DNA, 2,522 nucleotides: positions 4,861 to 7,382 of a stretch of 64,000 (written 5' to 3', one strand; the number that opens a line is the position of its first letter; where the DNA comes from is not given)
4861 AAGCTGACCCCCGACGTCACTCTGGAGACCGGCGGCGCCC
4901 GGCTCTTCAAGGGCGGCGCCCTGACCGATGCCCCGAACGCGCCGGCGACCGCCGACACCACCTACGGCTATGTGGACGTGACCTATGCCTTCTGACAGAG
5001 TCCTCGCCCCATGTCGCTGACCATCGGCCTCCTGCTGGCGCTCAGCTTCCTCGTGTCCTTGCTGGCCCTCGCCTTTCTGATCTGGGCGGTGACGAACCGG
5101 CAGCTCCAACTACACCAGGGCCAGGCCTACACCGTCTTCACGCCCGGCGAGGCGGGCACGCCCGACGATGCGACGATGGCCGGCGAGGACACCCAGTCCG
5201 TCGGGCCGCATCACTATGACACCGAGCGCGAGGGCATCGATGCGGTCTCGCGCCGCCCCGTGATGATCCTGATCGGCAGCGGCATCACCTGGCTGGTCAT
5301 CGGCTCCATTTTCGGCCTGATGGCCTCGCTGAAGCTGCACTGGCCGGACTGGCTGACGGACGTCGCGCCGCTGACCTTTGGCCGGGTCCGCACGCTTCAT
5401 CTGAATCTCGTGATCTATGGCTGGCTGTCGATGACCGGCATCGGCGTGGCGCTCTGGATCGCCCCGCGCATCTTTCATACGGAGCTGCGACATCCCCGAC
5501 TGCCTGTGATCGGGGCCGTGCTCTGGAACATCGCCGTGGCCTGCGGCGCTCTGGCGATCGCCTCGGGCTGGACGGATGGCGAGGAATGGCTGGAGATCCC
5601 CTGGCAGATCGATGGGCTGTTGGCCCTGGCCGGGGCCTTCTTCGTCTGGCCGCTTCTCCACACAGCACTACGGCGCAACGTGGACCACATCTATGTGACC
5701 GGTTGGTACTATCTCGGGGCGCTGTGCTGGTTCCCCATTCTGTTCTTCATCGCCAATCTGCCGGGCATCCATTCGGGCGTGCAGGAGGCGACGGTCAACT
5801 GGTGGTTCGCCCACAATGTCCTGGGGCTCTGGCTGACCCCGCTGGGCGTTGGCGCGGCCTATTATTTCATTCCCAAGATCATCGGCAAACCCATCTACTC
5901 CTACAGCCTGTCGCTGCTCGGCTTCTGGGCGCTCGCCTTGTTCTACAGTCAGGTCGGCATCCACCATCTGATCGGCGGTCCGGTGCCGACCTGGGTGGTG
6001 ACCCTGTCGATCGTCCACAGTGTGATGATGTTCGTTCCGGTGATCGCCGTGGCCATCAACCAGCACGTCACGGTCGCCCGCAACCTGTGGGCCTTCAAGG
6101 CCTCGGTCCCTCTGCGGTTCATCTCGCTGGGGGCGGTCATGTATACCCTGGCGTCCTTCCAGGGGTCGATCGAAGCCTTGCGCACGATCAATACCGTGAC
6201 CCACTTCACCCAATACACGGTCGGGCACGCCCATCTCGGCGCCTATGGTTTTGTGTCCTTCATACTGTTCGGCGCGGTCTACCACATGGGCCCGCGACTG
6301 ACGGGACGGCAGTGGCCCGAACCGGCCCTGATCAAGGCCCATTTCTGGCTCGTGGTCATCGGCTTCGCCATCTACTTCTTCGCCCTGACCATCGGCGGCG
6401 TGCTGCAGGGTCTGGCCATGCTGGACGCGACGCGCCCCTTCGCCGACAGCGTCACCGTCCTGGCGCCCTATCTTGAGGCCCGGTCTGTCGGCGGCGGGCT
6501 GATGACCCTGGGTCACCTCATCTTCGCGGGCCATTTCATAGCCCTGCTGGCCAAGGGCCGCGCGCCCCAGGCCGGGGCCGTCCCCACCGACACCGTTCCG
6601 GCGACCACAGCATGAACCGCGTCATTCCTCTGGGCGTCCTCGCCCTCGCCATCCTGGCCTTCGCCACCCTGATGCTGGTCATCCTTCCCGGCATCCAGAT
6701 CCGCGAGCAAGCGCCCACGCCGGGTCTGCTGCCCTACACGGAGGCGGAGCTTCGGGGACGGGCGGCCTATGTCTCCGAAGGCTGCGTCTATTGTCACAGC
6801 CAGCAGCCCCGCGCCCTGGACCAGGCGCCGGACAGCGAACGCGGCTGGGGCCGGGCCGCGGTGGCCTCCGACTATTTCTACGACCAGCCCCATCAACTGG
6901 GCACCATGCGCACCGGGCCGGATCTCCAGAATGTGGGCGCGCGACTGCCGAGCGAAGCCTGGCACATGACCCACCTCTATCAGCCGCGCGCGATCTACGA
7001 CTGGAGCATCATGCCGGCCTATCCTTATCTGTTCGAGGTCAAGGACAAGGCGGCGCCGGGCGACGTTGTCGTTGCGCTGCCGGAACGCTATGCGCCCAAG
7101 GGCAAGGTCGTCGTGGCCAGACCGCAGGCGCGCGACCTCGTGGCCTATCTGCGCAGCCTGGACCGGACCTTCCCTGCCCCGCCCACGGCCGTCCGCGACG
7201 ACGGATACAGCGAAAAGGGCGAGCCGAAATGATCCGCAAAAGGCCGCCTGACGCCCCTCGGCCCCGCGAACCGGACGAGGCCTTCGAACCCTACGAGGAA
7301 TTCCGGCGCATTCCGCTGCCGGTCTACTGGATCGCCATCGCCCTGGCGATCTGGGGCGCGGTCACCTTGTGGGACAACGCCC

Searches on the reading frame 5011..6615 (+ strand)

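Call 90: search_protein_families(library=pfam, proteins=[window:5011-6615:+], max_evalue=0.001)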
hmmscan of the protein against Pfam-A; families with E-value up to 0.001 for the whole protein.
window:5011-6615:+ (534 aa): 1 family
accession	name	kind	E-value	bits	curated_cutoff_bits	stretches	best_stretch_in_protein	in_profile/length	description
PF00115.25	COX1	-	1.1e-82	278.7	34.8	1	84-495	3-434/436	Cytochrome C and Quinol oxidase polypeptide I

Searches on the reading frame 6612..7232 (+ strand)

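Call 90: search_protein_families(library=pfam, proteins=[window:6612-7232:+], max_evalue=0.001)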
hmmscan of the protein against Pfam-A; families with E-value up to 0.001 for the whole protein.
window:6612-7232:+ (206 aa): 1 family
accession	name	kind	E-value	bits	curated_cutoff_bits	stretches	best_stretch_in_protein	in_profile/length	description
PF02433.20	FixO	-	5.7e-35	121.2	29.6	1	6-144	10-144/219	Cytochrome C oxidase, mono-heme subunit/FixO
